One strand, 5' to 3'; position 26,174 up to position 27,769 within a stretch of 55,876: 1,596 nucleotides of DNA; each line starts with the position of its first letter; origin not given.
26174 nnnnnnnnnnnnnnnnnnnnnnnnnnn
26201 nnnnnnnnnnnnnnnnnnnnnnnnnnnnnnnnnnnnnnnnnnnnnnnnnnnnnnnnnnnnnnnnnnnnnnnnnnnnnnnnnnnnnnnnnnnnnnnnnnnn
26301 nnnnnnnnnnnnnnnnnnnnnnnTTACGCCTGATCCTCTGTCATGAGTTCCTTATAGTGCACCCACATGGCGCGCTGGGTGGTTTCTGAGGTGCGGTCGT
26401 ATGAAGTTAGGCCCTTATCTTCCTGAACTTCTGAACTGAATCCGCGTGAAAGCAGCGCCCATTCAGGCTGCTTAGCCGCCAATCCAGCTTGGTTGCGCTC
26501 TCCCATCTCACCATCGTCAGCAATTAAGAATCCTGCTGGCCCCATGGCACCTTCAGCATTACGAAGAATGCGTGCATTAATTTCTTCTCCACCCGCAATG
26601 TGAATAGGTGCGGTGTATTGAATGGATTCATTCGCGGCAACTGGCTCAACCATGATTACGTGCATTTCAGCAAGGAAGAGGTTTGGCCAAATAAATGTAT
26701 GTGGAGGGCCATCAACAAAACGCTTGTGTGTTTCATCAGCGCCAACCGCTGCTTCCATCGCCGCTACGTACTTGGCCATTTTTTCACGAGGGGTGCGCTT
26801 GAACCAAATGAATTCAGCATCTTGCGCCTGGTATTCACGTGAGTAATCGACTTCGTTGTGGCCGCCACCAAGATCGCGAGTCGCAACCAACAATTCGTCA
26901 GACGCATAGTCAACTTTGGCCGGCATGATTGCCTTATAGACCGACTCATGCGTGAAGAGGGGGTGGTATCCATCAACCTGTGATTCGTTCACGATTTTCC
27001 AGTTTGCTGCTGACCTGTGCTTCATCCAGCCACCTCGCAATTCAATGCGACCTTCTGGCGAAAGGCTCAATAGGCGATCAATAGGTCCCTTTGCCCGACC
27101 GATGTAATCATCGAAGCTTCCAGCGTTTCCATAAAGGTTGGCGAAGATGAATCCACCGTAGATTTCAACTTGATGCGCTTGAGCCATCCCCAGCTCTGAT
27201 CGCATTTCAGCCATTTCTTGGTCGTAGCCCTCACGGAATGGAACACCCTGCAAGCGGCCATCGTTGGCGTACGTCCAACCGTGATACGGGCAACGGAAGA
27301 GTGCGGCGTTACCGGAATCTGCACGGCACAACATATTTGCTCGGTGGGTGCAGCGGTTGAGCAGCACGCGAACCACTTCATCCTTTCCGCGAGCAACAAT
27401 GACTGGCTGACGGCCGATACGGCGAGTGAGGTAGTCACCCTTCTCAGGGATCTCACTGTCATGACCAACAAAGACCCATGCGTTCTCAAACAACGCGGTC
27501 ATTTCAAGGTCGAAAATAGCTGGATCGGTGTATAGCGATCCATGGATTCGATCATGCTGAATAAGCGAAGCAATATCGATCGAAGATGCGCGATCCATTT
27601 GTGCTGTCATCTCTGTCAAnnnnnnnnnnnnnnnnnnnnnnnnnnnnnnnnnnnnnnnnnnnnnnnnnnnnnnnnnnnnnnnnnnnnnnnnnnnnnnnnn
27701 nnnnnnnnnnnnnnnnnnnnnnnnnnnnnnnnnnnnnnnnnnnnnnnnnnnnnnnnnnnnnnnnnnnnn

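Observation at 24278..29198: Ipf-like block: CoA ligase + Rieske dioxygenase + SCPx-thiolase/DUF35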

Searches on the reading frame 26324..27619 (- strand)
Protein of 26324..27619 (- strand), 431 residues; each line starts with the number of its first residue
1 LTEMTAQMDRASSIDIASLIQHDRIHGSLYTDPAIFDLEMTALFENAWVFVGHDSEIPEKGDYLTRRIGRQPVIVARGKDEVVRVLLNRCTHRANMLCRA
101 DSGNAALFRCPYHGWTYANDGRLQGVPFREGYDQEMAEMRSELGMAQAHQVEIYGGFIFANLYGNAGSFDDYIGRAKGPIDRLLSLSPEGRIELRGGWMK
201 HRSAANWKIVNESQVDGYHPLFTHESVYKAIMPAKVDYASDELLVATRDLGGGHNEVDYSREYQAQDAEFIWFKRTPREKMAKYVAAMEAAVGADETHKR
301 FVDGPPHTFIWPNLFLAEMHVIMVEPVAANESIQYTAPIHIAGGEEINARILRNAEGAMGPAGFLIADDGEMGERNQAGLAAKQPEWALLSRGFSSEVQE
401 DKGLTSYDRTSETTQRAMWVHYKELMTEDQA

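Call 3: search_protein_families(library=pfam, proteins=[window:26324-27619:-])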
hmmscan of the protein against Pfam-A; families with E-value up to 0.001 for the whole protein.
window:26324-27619:- (431 aa): 2 families
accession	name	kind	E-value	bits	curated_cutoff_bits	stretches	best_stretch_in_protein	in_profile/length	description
PF00355.32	Rieske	-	7.6e-18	64.7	20.3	1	48-129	2-81/88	Rieske [2Fe-2S] domain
PF00848.25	Ring_hydroxyl_A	-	6.7e-08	33.1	24.9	1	195-426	6-206/208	Ring hydroxylating alpha subunit (catalytic domain)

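Call 5: search_protein_families(library=ncbifam, proteins=[window:26324-27619:-], max_evalue=0.01)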
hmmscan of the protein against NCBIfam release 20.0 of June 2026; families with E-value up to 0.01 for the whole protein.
window:26324-27619:- (431 aa): 6 families
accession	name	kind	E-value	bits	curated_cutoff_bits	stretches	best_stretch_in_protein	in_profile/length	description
NF042946.1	3PPDioc_HcaE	equivalog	1.5e-56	192.3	830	1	16-429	5-432/450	3-phenylpropionate/cinnamic acid dioxygenase subunit alpha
TIGR03229.1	benzo_1_2_benA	equivalog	9.6e-54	182.9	780.95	1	24-399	15-392/433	benzoate 1,2-dioxygenase large subunit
TIGR03228.1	anthran_1_2_A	equivalog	3.6e-47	161.1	671.9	1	24-398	15-396/438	anthranilate 1,2-dioxygenase large subunit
NF041684.1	ant_diox_AndAc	equivalog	2.3e-41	141.7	750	1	23-427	21-417/418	anthranilate 1,2-dioxygenase large subunit AndAc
NF058607.1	GlBtMonoOxGbcA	equivalog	1.9e-35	122.2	670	1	26-231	34-229/420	glycine betaine monooxygenase oxygenase subunit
NF052579.1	BetMthstMoxSdmAMthl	equivalog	1.7e-05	24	600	1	46-127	16-95/351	4beta-methylsterol monooxygenase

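Call 10: search_dna_similar(query=window:26324-27619:-, collection=plasmids, mode=protein, max_rows=30)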
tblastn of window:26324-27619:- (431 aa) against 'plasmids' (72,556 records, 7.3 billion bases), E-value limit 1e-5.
Records with a match: 970; places in all: 1466; records where one place covers at least 80% of the query: 356.
Best place of each record, by identity: <60% 970.
By first word of the organism name: Rhizobium 138; Sinorhizobium 88; Phaeobacter 66; Rhodococcus 63; Pseudosulfitobacter 40; Paracoccus 31; Sphingobium 28; Pseudomonas 27; Azospirillum 24; Novosphingobium 23; and 126 more.
By predicted mobility (MOB-suite, as given by PLSDB): non-mobilizable 549; conjugative 305; mobilizable 116.
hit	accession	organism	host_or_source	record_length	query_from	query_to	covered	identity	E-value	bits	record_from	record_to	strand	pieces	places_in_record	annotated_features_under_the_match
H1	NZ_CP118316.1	Rhodococcus sp. DK180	pure culture,crude oil-contaminated soil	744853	14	429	97%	55.5%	2e-161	511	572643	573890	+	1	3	aromatic ring-hydroxylating dioxygenase subunit alpha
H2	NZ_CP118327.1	Rhodococcus sp. DK17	pure culture,crude oil-contaminated soil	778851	14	429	97%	55.5%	2e-161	511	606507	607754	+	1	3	aromatic ring-hydroxylating dioxygenase subunit alpha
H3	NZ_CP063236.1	Rhodococcus qingshengii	soil,Saratov Oil Refinery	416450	11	430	97%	55.0%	1e-161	511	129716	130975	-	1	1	aromatic ring-hydroxylating dioxygenase subunit alpha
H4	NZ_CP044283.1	Rhodococcus erythropolis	soil,rubber production plant territory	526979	11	430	97%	55.0%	1e-161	511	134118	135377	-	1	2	aromatic ring-hydroxylating dioxygenase subunit alpha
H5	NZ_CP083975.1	Rhodococcus rhodochrous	compost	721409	1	430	100%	53.0%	7e-159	503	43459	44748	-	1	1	Rieske 2Fe-2S domain-containing protein | OB-fold domain-containing protein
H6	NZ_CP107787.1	Streptomyces sp. NBC_00564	-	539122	3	426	98%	52.8%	6e-153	486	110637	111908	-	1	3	Rieske 2Fe-2S domain-containing protein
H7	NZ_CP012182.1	Pseudonocardia sp. EC080610-09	Apterostigma dentigerum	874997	19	428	95%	43.9%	4e-113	372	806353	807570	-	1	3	aromatic ring-hydroxylating dioxygenase subunit alpha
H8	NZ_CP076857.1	Mycobacterium avium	Homo sapiens,sputum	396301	4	426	98%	42.4%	5e-112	369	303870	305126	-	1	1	aromatic ring-hydroxylating dioxygenase subunit alpha | AMP-binding protein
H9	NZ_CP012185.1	Pseudonocardia sp. EC080619-01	Apterostigma dentigerum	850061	19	428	95%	43.7%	2e-112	369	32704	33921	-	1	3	aromatic ring-hydroxylating dioxygenase subunit alpha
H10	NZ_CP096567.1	Rhodococcus qingshengii JCM 15477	sandy loam,soil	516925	2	426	99%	41.4%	7e-113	371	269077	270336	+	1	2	aromatic ring-hydroxylating dioxygenase subunit alpha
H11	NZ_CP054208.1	Rhodococcus qingshengii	cell culture,carbendazim contaminated ...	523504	2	426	99%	41.4%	7e-113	371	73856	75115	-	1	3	aromatic ring-hydroxylating dioxygenase subunit alpha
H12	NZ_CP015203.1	Rhodococcus sp. 008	Skate,bacterial culture,renal tissue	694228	2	426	99%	41.4%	7e-113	371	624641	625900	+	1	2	aromatic ring-hydroxylating dioxygenase subunit alpha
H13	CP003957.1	Rhodococcus opacus PD630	-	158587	8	426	97%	42.0%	4e-113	372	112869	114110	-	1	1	Benzoate 1,2-dioxygenase subunit alpha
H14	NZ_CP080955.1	Rhodococcus opacus PD630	cell culture,environmental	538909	8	426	97%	42.0%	4e-113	372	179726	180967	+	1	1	aromatic ring-hydroxylating dioxygenase subunit alpha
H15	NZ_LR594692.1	Variovorax sp. WDL1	linuron-contaminated soil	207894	12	426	96%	41.7%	1e-99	333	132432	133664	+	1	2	aromatic ring-hydroxylating dioxygenase subunit alpha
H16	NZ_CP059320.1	Rhizorhabdus wittichii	Enrichment culture,Wastewater treatment ...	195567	2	427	99%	40.3%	5e-104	345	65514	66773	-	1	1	aromatic ring-hydroxylating dioxygenase subunit alpha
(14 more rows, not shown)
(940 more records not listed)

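Call 12: get_annotated_region(hit=H16, flank=9000)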
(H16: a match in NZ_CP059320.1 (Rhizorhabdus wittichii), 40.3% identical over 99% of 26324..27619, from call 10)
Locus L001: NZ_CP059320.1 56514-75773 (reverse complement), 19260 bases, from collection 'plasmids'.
description: Rhizorhabdus wittichii strain MPO218 plasmid pIBU218, complete sequence
organism: Rhizorhabdus wittichii (NCBI taxid 160791)
taxonomy: Bacteria; Pseudomonadota; Alphaproteobacteria; Sphingomonadales; Sphingomonadaceae; Rhizorhabdus; Rhizorhabdus wittichii
host: -; source: Enrichment culture,Wastewater treatment of pharmaceutical company; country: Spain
typing (MOB-suite, as given by PLSDB): conjugative; relaxase MOBF; mating-pair formation MPF_F
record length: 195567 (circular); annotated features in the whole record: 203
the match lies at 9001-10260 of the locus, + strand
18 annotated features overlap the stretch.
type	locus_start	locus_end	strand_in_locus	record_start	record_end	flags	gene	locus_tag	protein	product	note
CDS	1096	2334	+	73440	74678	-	-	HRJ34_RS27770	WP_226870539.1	FAD-dependent oxidoreductase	-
CDS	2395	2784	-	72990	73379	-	-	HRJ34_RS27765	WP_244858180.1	SDR family oxidoreductase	-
CDS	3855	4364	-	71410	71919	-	-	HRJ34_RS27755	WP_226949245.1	Fic family protein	-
CDS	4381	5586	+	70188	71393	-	-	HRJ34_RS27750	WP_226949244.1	DUF4158 domain-containing protein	-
CDS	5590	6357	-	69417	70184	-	istB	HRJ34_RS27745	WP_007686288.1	IS21-like element ISSsp5 family helper ATPase IstB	-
CDS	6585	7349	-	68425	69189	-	-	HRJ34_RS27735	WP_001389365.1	IS6-like element IS6100 family transposase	GO:0006313 - DNA transposition [Evidence IEA]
CDS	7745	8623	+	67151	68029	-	bphC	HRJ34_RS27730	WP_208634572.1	biphenyl-2,3-diol 1,2-dioxygenase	-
CDS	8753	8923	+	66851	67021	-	-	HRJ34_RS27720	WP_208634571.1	2-hydroxymuconate tautomerase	GO:0006725 - cellular aromatic compound metabolic process [Evidence IEA]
CDS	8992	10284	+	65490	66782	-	-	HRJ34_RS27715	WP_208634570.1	aromatic ring-hydroxylating dioxygenase subunit alpha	-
CDS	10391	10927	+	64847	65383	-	-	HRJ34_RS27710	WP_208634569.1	aromatic-ring-hydroxylating dioxygenase subunit beta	GO:0006725 - cellular aromatic compound metabolic process [Evidence IEA]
CDS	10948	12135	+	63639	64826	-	-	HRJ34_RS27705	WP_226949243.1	hypothetical protein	-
CDS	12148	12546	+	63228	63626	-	-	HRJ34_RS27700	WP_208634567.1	OB-fold domain-containing protein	-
CDS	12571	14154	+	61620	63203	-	-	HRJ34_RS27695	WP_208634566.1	AMP-binding protein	-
CDS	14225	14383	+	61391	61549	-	-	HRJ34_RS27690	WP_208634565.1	hypothetical protein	-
CDS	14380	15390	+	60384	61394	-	-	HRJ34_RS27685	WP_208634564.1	ABC transporter substrate-binding protein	-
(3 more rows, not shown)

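Call 13: get_annotated_region(hit=H5, flank=12000)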
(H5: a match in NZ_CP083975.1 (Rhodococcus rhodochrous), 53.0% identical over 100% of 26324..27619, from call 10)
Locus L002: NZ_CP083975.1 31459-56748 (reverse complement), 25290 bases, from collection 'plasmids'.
description: Rhodococcus rhodochrous strain GD02 plasmid pGD02.2.1
organism: Rhodococcus rhodochrous (NCBI taxid 1829)
taxonomy: Bacteria; Actinomycetota; Actinomycetes; Mycobacteriales; Nocardiaceae; Rhodococcus; Rhodococcus rhodochrous
host: -; source: compost; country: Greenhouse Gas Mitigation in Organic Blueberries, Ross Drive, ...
typing (MOB-suite, as given by PLSDB): non-mobilizable
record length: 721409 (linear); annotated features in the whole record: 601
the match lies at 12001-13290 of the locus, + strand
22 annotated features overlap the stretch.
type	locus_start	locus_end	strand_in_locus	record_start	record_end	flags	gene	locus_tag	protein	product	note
CDS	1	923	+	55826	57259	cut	-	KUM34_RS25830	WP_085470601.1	aldehyde dehydrogenase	-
CDS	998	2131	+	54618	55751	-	-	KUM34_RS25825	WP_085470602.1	NDMA-dependent alcohol dehydrogenase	-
CDS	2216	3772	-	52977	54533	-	-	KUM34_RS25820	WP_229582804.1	class I adenylate-forming enzyme family protein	-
CDS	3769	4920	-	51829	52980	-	-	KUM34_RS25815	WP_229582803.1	acetyl-CoA acetyltransferase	-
CDS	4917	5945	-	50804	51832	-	-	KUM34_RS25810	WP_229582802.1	acyl-CoA dehydrogenase family protein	-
CDS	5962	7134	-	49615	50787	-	-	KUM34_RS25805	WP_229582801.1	acyl-CoA dehydrogenase family protein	-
CDS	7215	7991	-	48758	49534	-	-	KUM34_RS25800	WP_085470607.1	aldolase/citrate lyase family protein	-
CDS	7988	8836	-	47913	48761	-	hpaH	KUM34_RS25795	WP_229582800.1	2-oxo-hept-4-ene-1,7-dioate hydratase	-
CDS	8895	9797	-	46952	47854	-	-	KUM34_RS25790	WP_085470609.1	alpha/beta hydrolase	-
CDS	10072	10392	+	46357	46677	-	-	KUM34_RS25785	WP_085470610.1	hypothetical protein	-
CDS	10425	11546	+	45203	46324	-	-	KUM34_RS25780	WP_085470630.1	thiolase family protein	-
CDS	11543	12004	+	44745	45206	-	-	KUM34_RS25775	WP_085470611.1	OB-fold domain-containing protein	-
CDS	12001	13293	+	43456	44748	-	-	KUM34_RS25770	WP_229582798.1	Rieske 2Fe-2S domain-containing protein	-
CDS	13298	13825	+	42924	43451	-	-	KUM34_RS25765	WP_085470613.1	aromatic-ring-hydroxylating dioxygenase subunit beta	GO:0019439 - aromatic compound catabolic process [Evidence IEA]; GO:0006725 - cellular aromatic compound metabolic ...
CDS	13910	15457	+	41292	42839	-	-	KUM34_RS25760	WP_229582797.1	AMP-binding protein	-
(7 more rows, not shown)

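Call 14: get_annotated_region(hit=H1, flank=12000)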
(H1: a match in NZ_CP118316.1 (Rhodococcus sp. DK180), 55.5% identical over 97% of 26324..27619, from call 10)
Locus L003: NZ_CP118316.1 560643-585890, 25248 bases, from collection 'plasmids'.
description: Rhodococcus sp. DK180 plasmid pDK3, complete sequence
organism: Rhodococcus sp. DK180 (NCBI taxid 3027224)
taxonomy: Bacteria; Actinomycetota; Actinomycetes; Mycobacteriales; Nocardiaceae; Rhodococcus; Rhodococcus sp. DK180
host: -; source: pure culture,crude oil-contaminated soil; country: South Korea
typing (MOB-suite, as given by PLSDB): non-mobilizable
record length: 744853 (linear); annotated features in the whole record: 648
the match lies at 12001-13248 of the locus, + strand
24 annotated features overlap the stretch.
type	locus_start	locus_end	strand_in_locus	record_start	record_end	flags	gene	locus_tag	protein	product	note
CDS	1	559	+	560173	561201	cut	-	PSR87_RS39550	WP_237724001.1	DUF2889 domain-containing protein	-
CDS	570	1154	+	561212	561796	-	-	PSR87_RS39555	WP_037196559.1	nuclear transport factor 2 family protein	-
CDS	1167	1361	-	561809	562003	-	-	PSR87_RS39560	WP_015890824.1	ferredoxin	-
CDS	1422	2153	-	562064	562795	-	-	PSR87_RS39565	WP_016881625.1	tyrosine-protein phosphatase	GO:0006470 - protein dephosphorylation [Evidence IEA]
CDS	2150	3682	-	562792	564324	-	-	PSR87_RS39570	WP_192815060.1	class I adenylate-forming enzyme family protein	-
CDS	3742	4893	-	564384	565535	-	-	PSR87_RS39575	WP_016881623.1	acetyl-CoA acetyltransferase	-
CDS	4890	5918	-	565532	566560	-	-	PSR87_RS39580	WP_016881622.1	acyl-CoA dehydrogenase family protein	-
CDS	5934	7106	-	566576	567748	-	-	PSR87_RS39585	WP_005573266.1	acyl-CoA dehydrogenase family protein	-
CDS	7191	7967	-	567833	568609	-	-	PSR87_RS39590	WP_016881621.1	aldolase/citrate lyase family protein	-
CDS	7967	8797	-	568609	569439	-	hpaH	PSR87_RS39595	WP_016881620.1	2-oxo-hept-4-ene-1,7-dioate hydratase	-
CDS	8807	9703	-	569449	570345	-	-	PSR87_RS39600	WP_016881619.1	alpha/beta hydrolase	-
CDS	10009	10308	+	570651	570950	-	-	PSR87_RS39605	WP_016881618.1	hypothetical protein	-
CDS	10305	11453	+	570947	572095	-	-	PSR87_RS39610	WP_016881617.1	thiolase family protein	-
CDS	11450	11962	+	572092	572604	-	-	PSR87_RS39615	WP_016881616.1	OB-fold domain-containing protein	-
CDS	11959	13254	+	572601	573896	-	-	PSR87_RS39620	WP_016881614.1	aromatic ring-hydroxylating dioxygenase subunit alpha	-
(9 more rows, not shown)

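Call 26: search_solved_structures(query=window:26324-27619:-, max_evalue=1e-10)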
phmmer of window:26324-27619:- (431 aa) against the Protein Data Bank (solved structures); distinct sequences matched with E-value up to 1e-10: 29.
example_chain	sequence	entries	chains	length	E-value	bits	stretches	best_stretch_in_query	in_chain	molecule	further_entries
7yls_B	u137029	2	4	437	2.3e-57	198.2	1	15-428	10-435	Rieske (2Fe-2S) domain protein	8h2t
9o71_A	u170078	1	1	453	9.9e-57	196.1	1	4-428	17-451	Phenylpropionate dioxygenase-like ring-hydroxylating dioxygenase large terminal subunit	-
8k0a_A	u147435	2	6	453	2.2e-47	165.3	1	12-241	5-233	3-phenylpropionate/cinnamic acid dioxygenase subunit alpha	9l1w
9jp5_A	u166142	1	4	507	1.2e-45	159.6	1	21-229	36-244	Phthalate 3,4-dioxygenase alpha subunit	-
1uli_A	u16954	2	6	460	1.9e-43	152.3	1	12-239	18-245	biphenyl dioxygenase large subunit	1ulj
9vdb_A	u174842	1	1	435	5.5e-43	150.8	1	10-234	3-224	Ring hydroxylating dioxygenase, alpha subunit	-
2b1x_A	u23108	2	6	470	1.4e-42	149.4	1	27-229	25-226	naphthalene dioxygenase large subunit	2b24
2yfi_A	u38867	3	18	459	2.6e-42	148.5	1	27-428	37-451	BIPHENYL DIOXYGENASE SUBUNIT ALPHA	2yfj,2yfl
2xsh_A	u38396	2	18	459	3.9e-42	148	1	27-428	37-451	BIPHENYL DIOXYGENASE SUBUNIT ALPHA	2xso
2xr8_A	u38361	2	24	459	1.1e-41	146.5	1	27-428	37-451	BIPHENYL DIOXYGENASE SUBUNIT ALPHA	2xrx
5aeu_A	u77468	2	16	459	1.2e-41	146.4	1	27-428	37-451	BIPHENYL DIOXYGENASE SUBUNIT ALPHA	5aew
3en1_A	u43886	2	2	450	3.6e-40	141.5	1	23-238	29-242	Benzene 1,2-dioxygenase subunit alpha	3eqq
2bmo_A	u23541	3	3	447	5.8e-39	137.5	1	21-422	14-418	OXYGENASE-ALPHA NBDO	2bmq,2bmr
2ckf_A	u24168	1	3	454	7.5e-39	137.2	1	29-252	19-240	RING-HYDROXYLATING DIOXYGENASE ALPHA SUBUNIT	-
2gbw_A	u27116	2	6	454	7.5e-38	133.9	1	29-252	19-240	Biphenyl 2,3-Dioxygenase Alpha Subunit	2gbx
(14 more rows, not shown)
